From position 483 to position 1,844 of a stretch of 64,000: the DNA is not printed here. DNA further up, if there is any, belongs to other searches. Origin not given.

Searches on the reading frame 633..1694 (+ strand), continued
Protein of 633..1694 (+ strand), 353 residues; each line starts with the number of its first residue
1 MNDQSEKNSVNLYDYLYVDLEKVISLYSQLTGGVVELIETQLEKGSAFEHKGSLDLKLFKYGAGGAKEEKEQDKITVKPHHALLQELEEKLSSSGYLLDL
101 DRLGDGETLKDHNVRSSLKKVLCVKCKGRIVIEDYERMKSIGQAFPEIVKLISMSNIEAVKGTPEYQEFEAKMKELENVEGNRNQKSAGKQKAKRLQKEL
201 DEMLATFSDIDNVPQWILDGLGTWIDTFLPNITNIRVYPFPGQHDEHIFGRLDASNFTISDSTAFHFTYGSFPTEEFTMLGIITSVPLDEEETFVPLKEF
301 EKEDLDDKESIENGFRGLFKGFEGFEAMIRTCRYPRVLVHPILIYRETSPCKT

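Call 45: find_encoding_contigs(protein=P0005, flank=8000, max_places=3)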
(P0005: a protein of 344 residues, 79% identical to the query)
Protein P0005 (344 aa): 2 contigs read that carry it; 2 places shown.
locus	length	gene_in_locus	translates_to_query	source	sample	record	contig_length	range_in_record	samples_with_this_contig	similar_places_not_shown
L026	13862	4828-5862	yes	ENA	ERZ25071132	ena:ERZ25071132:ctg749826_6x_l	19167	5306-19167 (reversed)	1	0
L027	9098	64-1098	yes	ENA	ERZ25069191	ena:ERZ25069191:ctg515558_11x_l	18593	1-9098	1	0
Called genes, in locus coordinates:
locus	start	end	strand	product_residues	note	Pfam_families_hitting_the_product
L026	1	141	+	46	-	?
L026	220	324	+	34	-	PF07876:Dabb (weak)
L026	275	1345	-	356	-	PF00814:TsaD, PF22521:HypF_C_2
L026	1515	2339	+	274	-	PF22807:TrAA12, PF23500:DUF7133, PF07995:GSDH (weak)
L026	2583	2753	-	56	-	-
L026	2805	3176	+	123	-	PF13667:ThiC-associated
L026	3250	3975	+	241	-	PF01964:ThiC_Rad_SAM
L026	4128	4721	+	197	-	PF01964:ThiC_Rad_SAM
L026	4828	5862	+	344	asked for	PF19952:DUF6414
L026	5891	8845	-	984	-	PF04313:HSDR_N, PF04851:ResIII, PF00270:DEAD, PF18766:SWI2_SNF2, PF22679:T1R_D3-like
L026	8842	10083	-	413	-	PF01420:Methylase_S (faint)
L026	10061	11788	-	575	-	PF12161:HsdM_N, PF02384:N6_Mtase, PF07669:Eco57I (weak)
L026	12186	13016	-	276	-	PF13276:HTH_21, PF00665:rve, PF24764:rva_4 (faint), PF13683:rve_3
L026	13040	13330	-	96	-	-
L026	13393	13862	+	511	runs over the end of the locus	PF00665:rve (weak), PF22483:Mu-transpos_C_2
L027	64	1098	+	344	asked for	PF19952:DUF6414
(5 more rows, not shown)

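Call 46: find_encoding_contigs(protein=P0004, flank=8000, max_places=3)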
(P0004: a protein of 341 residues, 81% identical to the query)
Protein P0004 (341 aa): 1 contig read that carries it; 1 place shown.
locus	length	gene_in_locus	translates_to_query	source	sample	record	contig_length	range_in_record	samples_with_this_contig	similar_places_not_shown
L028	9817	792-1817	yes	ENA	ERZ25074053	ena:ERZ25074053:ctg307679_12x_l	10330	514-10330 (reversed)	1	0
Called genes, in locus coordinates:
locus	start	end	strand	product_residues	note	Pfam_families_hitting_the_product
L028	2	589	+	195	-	?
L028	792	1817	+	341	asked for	PF19952:DUF6414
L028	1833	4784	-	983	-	PF04313:HSDR_N, PF04851:ResIII, PF00270:DEAD, PF18766:SWI2_SNF2, PF22679:T1R_D3-like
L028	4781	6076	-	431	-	PF01420:Methylase_S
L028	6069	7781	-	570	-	PF12161:HsdM_N, PF02384:N6_Mtase, PF07669:Eco57I (weak)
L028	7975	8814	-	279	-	-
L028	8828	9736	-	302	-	PF04343:DUF488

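Call 47: find_encoding_contigs(protein=P0007, flank=8000, max_places=3)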
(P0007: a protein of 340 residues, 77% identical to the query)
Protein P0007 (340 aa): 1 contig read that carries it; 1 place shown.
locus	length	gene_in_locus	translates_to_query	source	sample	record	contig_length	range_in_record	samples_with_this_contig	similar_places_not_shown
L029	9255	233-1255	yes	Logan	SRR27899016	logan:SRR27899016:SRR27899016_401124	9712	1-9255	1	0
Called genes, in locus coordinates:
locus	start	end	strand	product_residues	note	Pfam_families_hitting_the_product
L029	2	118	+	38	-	?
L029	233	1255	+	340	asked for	PF19952:DUF6414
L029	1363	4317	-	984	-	PF04313:HSDR_N, PF04851:ResIII, PF00270:DEAD, PF18766:SWI2_SNF2, PF22679:T1R_D3-like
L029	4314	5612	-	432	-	PF01420:Methylase_S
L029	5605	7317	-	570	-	PF12161:HsdM_N, PF02384:N6_Mtase, PF07669:Eco57I (weak)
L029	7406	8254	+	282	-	PF12760:Zn_ribbon_IS1595, PF12762:DDE_Tnp_IS1595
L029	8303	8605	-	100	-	-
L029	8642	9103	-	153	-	-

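Call 48: search_protein_representatives(alignment_id=A1)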
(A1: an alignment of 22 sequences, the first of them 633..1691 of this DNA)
Query: 22 sequences, 350 profile positions. Proteins with E-value up to 0.001 (for the whole library): 496; up to 1e-10: 272; up to 1e-30: 118. The best 150 are listed.
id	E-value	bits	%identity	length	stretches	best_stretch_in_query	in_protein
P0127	7.8e-143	492.0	-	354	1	1-339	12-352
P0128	3.5e-122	424.1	-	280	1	79-348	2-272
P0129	8.2e-120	416.3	-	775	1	62-345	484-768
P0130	4.8e-105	367.7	-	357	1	3-349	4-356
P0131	8.5e-100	350.5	-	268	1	1-261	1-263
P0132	3.4e-88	312.3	-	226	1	123-343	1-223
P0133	1.8e-79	283.6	-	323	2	69-347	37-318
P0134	3.6e-76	272.8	-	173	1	185-346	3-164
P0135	3.3e-75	269.6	-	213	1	1-187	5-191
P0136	1.6e-74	267.3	-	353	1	2-343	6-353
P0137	9.5e-71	254.9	-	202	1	1-196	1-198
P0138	2.4e-68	247.0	-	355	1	4-346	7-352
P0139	4.6e-68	246.1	-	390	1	3-345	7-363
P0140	6.3e-66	239.1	-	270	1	103-349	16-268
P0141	1.4e-65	237.9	-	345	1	4-338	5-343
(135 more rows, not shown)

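Call 51: find_homologous_proteins(query=A2, max_evalue=0.001)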
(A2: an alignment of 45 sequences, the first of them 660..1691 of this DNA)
Query A2 (45 sequences) (344 aa, profile of the alignment): 333 proteins with E <= 0.001 among 6087 candidates; the best 120 are listed.
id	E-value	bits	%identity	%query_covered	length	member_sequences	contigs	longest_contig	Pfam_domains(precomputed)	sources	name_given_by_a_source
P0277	8.5e-126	438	33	99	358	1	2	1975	PF19952.6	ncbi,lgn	-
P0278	6.2e-116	405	43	98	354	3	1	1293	PF19952.6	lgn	-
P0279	1.4e-115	404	43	99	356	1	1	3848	PF19952.6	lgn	-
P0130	6.8e-115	402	38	99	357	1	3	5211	PF19952.6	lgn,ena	-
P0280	2.8e-113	397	38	98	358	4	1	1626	PF19952.6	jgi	-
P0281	1.0e-112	395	38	99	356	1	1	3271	PF19952.6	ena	-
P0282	1.9e-112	394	37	99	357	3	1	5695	PF19952.6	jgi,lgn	jgi:hypothetical protein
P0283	7.3e-112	392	36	99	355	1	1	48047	PF19952.6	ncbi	ncbi:DUF6414 family protein [Aeromonas crassostreae]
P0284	1.3e-110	388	39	98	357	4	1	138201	PF19952.6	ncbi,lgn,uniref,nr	ncbi:hypothetical protein LZ24_01394 [Desulfobotulus alkaliphilus]|uniref:Uncharacterized protein n=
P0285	2.0e-109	384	35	99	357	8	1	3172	PF19952.6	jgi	-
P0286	2.5e-109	384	29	98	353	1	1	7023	PF19952.6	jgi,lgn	jgi:hypothetical protein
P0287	4.0e-109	383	34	99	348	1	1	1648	PF19952.6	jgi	jgi:hypothetical protein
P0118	1.5e-107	378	51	99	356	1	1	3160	PF19952.6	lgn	-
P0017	2.5e-106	374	70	99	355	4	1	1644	PF19952.6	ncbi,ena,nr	ncbi:MAG TPA: hypothetical protein ENI73_00130 [Spirochaetes bacterium]|nr:hypothetical protein [Spi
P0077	5.5e-106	373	66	100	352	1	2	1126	PF19952.6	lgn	-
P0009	1.2e-105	372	70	99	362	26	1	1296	PF19952.6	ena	-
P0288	5.3e-105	369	51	99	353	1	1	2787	PF19952.6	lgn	-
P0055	7.7e-105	369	66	100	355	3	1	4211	PF19952.6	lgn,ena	-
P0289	7.8e-105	369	49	99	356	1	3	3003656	PF19952.6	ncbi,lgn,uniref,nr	ncbi:DUF6414 family protein [Sideroxydans lithotrophicus]|uniref:Uncharacterized protein n=1 Tax=Sid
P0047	7.8e-105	369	66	100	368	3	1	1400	PF19952.6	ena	-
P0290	1.0e-104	368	51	99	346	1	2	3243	PF19952.6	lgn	-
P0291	1.2e-104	368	51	98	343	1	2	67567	PF19952.6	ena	-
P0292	1.2e-104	368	49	98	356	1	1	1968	PF19952.6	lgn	-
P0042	1.3e-104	368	67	100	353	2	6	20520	PF19952.6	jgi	-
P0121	1.4e-104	368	51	99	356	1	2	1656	PF19952.6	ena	-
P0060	1.6e-104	368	65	100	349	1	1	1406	PF19952.6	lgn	-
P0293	1.6e-104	368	51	99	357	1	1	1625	PF19952.6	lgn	-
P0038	2.1e-104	367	67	100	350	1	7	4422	PF19952.6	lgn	-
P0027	2.3e-104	367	68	100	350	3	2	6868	PF19952.6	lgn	-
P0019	3.0e-104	367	69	99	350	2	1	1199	PF19952.6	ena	-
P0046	4.0e-104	366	68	100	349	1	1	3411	PF19952.6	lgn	-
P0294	4.1e-104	366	50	99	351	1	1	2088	PF19952.6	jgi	jgi:hypothetical protein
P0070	4.3e-104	366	65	100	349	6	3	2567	PF19952.6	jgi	-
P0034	5.2e-104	366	69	100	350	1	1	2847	PF19952.6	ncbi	-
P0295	5.7e-104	366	49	100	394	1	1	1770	PF19952.6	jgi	jgi:hypothetical protein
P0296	5.9e-104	366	51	99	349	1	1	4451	PF19952.6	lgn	-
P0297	6.6e-104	366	51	98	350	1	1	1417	PF19952.6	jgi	jgi:hypothetical protein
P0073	6.8e-104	366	64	100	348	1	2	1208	PF19952.6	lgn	-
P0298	6.9e-104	366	49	100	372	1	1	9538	PF19952.6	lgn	-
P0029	8.5e-104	365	66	100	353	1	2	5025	PF19952.6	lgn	-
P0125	9.4e-104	365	50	99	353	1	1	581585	PF19952.6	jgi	jgi:hypothetical protein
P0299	1.1e-103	365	47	100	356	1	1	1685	PF19952.6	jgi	jgi:hypothetical protein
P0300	1.1e-103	365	53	99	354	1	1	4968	PF19952.6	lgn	-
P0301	1.2e-103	365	52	99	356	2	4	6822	PF19952.6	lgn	-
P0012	1.2e-103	365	69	100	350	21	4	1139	PF19952.6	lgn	-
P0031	1.3e-103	365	68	100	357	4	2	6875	PF19952.6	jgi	-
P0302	1.4e-103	365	51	99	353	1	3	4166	PF19952.6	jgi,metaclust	metaclust:\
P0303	1.5e-103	365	38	97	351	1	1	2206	PF19952.6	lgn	-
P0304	1.6e-103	364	48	98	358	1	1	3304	PF19952.6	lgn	-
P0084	1.6e-103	364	64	100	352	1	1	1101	PF19952.6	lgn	-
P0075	1.7e-103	364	65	100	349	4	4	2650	PF19952.6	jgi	jgi:hypothetical protein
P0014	1.8e-103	364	68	100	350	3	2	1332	PF19952.6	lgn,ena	-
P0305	1.8e-103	364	48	99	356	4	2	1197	PF19952.6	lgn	-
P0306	2.0e-103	364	50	99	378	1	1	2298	PF19952.6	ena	-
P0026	2.0e-103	364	69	100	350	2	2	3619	PF19952.6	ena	-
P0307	2.1e-103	364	51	100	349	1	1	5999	PF19952.6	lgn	-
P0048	2.1e-103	364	67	100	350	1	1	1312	PF19952.6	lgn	-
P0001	2.7e-103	364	97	100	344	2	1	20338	PF19952.6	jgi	-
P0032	2.9e-103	364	67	100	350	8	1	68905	PF19952.6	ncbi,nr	ncbi:hypothetical protein N9J84_01080 [Porticoccaceae bacterium]|nr:hypothetical protein [Porticocca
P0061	3.0e-103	364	65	100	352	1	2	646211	PF19952.6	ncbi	ncbi:DUF6414 family protein [Vibrio sp. WJH972]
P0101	3.1e-103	364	61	100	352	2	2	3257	PF19952.6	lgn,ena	-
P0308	3.1e-103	364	49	99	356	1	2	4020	PF19952.6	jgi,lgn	jgi:hypothetical protein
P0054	3.3e-103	363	66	100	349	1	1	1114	PF19952.6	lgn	-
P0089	3.7e-103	363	63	100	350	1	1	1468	PF19952.6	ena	-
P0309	4.7e-103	363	47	100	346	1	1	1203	PF19952.6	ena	-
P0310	5.0e-103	363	51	99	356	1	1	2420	PF19952.6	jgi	jgi:hypothetical protein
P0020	5.9e-103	363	69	100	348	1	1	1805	PF19952.6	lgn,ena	-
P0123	6.7e-103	362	51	99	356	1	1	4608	PF19952.6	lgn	-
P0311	6.7e-103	362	48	99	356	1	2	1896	PF19952.6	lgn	-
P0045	7.6e-103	362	68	99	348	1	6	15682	PF19952.6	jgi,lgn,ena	-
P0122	8.0e-103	362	51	99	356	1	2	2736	PF19952.6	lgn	-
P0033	8.0e-103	362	70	99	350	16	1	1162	PF19952.6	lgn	-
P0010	8.1e-103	362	70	99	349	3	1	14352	PF19952.6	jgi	-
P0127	8.3e-103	362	50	98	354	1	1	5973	PF19952.6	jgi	jgi:hypothetical protein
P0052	1.1e-102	362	66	100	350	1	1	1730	PF19952.6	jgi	jgi:hypothetical protein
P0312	1.1e-102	362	48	99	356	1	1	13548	PF19952.6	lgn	-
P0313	1.1e-102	362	48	99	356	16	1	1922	PF19952.6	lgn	-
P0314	1.1e-102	362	52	98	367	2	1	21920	PF19952.6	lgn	-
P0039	1.2e-102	362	66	100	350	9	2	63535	PF19952.6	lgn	-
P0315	1.2e-102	362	48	98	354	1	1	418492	PF19952.6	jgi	jgi:hypothetical protein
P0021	1.5e-102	361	68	100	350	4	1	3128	PF19952.6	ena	-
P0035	1.6e-102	361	68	100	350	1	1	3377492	PF19952.6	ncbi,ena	-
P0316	1.6e-102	361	48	100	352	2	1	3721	PF19952.6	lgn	-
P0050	1.9e-102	361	66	99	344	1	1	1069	PF19952.6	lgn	-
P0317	2.2e-102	361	52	99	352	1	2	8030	PF19952.6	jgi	jgi:hypothetical protein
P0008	2.9e-102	360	69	100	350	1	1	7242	PF19952.6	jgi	-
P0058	3.0e-102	360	67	100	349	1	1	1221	PF19952.6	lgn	-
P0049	3.0e-102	360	67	100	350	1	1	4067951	PF19952.6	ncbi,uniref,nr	ncbi:DUF6414 family protein [Thalassolituus hydrocarboniclasticus]|uniref:Uncharacterized protein n=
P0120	3.1e-102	360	52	99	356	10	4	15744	PF19952.6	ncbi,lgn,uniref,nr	ncbi:hypothetical protein LOF27_08865 [Xanthomonas euvesicatoria]|uniref:DUF6414 family protein n=1 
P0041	3.6e-102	360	67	100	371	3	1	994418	PF19952.6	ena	-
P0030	4.2e-102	360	68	100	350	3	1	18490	PF19952.6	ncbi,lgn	ncbi:MAG: hypothetical protein P8045_12355 [Candidatus Thiodiazotropha sp.]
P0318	4.4e-102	360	50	99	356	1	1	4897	PF19952.6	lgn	-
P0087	4.4e-102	360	63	100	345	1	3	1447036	PF19952.6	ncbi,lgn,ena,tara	tara:strand:+ start:6713 stop:7750 length:1038 start_codon:yes stop_codon:yes gene_type:complete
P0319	5.1e-102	360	49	99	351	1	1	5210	PF19952.6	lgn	-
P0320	5.4e-102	359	49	99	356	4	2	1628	PF19952.6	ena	-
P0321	5.6e-102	359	47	100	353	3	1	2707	PF19952.6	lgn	-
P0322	6.6e-102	359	49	98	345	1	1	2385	PF19952.6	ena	-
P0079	7.3e-102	359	65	99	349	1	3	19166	PF19952.6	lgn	-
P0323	7.4e-102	359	47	99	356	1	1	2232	PF19952.6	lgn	-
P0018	7.7e-102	359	69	100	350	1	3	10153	PF19952.6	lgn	-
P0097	8.7e-102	359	64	99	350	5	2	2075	PF19952.6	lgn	-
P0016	8.8e-102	359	69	100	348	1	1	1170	PF19952.6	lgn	-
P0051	9.3e-102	359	67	100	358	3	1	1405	PF19952.6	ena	-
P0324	9.3e-102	359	50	99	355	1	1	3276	PF19952.6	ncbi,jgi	jgi:hypothetical protein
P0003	9.4e-102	359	80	100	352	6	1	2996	PF19952.6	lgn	-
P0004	9.7e-102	359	81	100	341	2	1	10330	PF19952.6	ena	-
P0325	9.9e-102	359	50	99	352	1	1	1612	PF19952.6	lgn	-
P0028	1.0e-101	359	68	100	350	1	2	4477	PF19952.6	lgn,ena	-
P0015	1.0e-101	359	69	100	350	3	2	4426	PF19952.6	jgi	jgi:hypothetical protein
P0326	1.1e-101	358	50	100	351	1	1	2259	PF19952.6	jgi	jgi:hypothetical protein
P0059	1.2e-101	358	66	99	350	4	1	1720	PF19952.6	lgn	-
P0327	1.5e-101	358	51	99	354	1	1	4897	PF19952.6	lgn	-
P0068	1.6e-101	358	65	100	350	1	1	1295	PF19952.6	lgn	-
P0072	1.7e-101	358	66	100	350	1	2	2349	PF19952.6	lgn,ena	-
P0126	1.7e-101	358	51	99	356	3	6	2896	PF19952.6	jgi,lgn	-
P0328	2.0e-101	358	48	99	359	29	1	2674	PF19952.6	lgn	-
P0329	2.1e-101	358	48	99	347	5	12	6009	PF19952.6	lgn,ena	-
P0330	2.1e-101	358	49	98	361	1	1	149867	PF19952.6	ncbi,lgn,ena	-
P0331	2.2e-101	357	50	98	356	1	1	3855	PF19952.6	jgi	jgi:hypothetical protein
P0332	2.3e-101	357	49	100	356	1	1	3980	PF19952.6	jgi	jgi:hypothetical protein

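Call 59: search_dna_similar(query=window:660-1691:+, collection=phages, mode=protein, max_evalue=0.001)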
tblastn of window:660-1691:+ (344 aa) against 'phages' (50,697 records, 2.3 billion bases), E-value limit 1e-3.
No match.

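Call 60: search_dna_similar(query=window:660-1691:+, collection=plasmids, mode=protein, max_evalue=0.001)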
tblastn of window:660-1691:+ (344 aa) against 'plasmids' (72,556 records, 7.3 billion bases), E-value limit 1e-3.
No match.

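Call 61: predict_structure(alignment_id=A3)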
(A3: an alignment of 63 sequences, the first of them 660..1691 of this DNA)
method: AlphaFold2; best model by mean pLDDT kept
length: 344 residues; sequences in the alignment: 63
mean_pLDDT: 79.6   pTM: 0.72
mean pLDDT of the five models: 79.6, 79.2, 78.0, 75.6, 75.4
residues with pLDDT >= 90: 134; 70-90: 121; 50-70: 53; < 50: 36
segments of 3 or more residues with pLDDT < 50: 30-65
pLDDT, mean of each block of 10 residues (from residue 1): 90 91 70 37 35 35 51 88 96 90 93 96 91 90 88 89 89 86 90 81 82 87 92 90 91 85 90 92 67 61 65 56 78 94 80
secondary structure, 60 per line:
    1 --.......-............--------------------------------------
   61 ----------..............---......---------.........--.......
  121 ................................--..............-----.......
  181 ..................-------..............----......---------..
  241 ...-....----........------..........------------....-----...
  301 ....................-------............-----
elements in order: E3-9 H11-22 H71-84 E88-90 H103-111 E114-125 H126-152 H155-168 H174-198 H206-219 E224-229 E239-243 H253-260 E267-276 H289-292 H298-320 E328-339

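Call 64: fold_search(model_id=the predicted structure, library=pdb)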
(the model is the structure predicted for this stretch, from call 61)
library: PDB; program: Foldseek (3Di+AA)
matches with E <= 10: 59; with E <= 0.001: 0
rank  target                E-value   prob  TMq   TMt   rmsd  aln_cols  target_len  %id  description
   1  8r2m_D                1.3e+00  0.08  0.11  0.05  11.5       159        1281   16  Mycobacterium smegnatis RNA polymerase transcription initiation complex with SigmaA, RbpA, HelD N-terminal domain and  (released 2024-10-02)
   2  9qgy_G                1.3e+00  0.06  0.13  0.13  15.7       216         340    8  Structure of the YbjP lipoprotein bound to the MacAB-TolC tripartite efflux pump (released 2026-03-25)
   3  9e84_D                2.0e+00  0.06  0.10  0.04  13.1       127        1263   17  De Novo Mycobacterium tuberculosis transcription initiation promoter complex with 6-mer RNA and disordered Sigma-A reg (released 2025-10-01)
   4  1gm5_A                2.4e+00  0.07  0.11  0.06   4.6        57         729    9  Structure of RecG bound to three-way DNA junction (released 2001-10-03)
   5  3frm_D                2.4e+00  0.01  0.09  0.12  24.0       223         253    7  The crystal structure of a functionally unknown conserved protein from Staphylococcus epidermidis ATCC 12228. (released 2009-01-27)
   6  8fak_B                2.5e+00  0.04  0.10  0.27   9.5        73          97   10  DNA replication fork binding triggers structural changes in the PriA DNA helicase that regulate the PriA-PriB replicat (released 2023-05-10)
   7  8roa_C                3.2e+00  0.06  0.11  0.11  22.3       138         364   17  Human cohesin SMC1A-HD(longCC-EQ)/RAD21-C complex - ADP-bound conformation (released 2024-09-11)
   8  4j7k_D                3.4e+00  0.10  0.12  0.33   7.5        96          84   14  The crystal structure of a secreted protein EsxB (Mutant E54Q) from Bacillus anthracis str. Sterne (released 2013-03-06)
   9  6cce_D                3.4e+00  0.05  0.13  0.05  11.5       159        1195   15  Crystal structure of a Mycobacterium smegmatis RNA polymerase transcription initiation complex with inhibitor Kanglemy (released 2018-08-15)
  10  3fpp_A                3.4e+00  0.04  0.14  0.17  14.7       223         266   11  Crystal structure of E.coli MacA (released 2009-04-28)
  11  4j41_C                4.0e+00  0.09  0.12  0.34   7.4        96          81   14  The crystal structure of a secreted protein EsxB (Mutant P67A) from Bacillus anthracis str. Sterne (released 2013-02-20)
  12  2y6w_B                4.3e+00  0.02  0.07  0.14  28.6       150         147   16  Structure of a Bcl-w dimer (released 2011-10-26)
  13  9bcx_3                4.5e+00  0.07  0.10  0.06   4.4        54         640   17  Cryo-EM structure of the S. cerevisiae ORC-Cdc6-Mcm2-7-DNA complex with a fully closed Mcm2-Mcm5 DNA entry gate (released 2025-01-01)
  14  4zws_B                4.5e+00  0.04  0.12  0.28  20.2       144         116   13  Crystal Structure of the Bacteriophage T4 recombination mediator protein UvsY, Lattice Type III (released 2016-03-02)
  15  6kon_D                4.8e+00  0.05  0.13  0.05   9.7       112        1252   18  Mycobacterium tuberculosis initial transcription complex comprising sigma H and 5'-OH RNA of 5 nt (released 2020-03-11)
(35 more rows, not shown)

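Call 65: fold_search(model_id=the predicted structure, library=viral)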
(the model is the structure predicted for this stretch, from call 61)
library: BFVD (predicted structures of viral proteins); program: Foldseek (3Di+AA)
matches with E <= 10: 179; with E <= 0.001: 0
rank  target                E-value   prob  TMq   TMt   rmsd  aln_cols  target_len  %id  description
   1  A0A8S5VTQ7            1.8e-01  0.12  0.16  0.07  19.6       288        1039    9  Uncharacterized protein [Ackermannviridae sp.]
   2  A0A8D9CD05            2.7e-01  0.14  0.14  0.06  14.0       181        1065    9  Gp264 [uncultured marine phage]
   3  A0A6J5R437            3.9e-01  0.18  0.16  0.28  12.9       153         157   11  Uncharacterized protein [uncultured Caudovirales phage]
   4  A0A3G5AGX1            4.6e-01  0.07  0.15  0.14  26.5       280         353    8  Uncharacterized protein [Sylvanvirus sp.]
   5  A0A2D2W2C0            5.2e-01  0.06  0.12  0.11  29.7       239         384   16  Uncharacterized protein [Stenotrophomonas phage vB_SmaS_DLP_5]
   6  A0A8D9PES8            7.9e-01  0.09  0.10  0.19  11.1       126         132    9  Uncharacterized protein [Bacteriophage sp.]
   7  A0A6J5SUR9            8.4e-01  0.07  0.13  0.06  17.0       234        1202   10  Uncharacterized protein [uncultured Caudovirales phage]
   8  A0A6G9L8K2            8.4e-01  0.04  0.12  0.15  19.9       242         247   11  Matrix protein [Peach virus 1]
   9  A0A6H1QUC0            9.5e-01  0.28  0.14  0.27   7.5        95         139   13  Uncharacterized protein [Ostreococcus mediterraneus virus 2]
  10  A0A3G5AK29            1.0e+00  0.06  0.12  0.08  17.4       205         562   12  Uncharacterized protein [Sylvanvirus sp.]
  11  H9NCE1                1.1e+00  0.03  0.14  0.07  18.6       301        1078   11  (no name in the UniProt tables at hand)
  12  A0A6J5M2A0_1          1.2e+00  0.08  0.13  0.07  17.5       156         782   12  Uncharacterized protein [uncultured Caudovirales phage]
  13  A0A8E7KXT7            1.3e+00  0.11  0.14  0.20  19.7       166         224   12  (no name in the UniProt tables at hand)
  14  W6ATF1                1.4e+00  0.15  0.15  0.14  12.2       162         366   12  (no name in the UniProt tables at hand)
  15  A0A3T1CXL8            1.4e+00  0.04  0.10  0.04  32.0       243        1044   11  LYR motif-containing protein [Acanthamoeba castellanii medusavirus J1]
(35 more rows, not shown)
